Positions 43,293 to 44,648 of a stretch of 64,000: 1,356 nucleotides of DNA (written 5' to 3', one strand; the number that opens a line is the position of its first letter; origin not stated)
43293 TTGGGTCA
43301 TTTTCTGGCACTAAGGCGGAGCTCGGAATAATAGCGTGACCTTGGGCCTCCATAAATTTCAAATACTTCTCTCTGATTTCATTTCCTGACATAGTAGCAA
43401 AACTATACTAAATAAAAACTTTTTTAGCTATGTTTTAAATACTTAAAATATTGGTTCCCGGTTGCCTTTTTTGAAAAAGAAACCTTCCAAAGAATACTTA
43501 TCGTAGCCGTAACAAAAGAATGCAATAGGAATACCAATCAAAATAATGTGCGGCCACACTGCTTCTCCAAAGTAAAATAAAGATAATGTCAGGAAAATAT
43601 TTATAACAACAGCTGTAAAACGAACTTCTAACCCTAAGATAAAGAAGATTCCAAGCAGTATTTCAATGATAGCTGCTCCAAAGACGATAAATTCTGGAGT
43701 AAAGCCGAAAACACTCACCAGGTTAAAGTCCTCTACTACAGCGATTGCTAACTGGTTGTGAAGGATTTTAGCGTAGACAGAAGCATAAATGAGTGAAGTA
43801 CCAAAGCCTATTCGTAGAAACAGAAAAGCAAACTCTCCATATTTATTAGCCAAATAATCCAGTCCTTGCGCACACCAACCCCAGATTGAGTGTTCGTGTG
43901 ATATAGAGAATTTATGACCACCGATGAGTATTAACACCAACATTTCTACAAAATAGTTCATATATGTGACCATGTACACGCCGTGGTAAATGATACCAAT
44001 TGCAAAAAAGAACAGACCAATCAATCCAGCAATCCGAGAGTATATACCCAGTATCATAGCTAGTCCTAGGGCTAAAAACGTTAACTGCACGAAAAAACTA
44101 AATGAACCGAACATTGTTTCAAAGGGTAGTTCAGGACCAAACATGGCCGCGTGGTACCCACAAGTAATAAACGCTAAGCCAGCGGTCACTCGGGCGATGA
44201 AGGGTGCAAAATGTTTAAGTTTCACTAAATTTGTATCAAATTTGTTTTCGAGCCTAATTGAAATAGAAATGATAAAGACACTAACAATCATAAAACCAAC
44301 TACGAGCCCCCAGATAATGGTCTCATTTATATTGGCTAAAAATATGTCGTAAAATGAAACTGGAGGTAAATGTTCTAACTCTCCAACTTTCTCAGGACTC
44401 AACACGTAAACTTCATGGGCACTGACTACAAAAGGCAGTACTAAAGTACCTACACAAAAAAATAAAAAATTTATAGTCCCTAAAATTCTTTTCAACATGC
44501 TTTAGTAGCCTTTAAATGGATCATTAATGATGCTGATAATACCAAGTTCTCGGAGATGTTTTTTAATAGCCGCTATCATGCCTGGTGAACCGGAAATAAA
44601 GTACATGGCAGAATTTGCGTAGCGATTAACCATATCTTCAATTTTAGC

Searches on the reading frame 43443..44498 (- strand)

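Call 63: search_protein_families(library=pfam, proteins=[window:43443-44498:-], max_evalue=0.001)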
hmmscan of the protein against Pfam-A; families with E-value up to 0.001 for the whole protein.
window:43443-44498:- (351 aa): 1 family
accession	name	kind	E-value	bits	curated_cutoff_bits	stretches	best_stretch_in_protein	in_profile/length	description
PF07681.17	DoxX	-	1.3e-05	26.2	23.6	1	225-310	2-83/85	DoxX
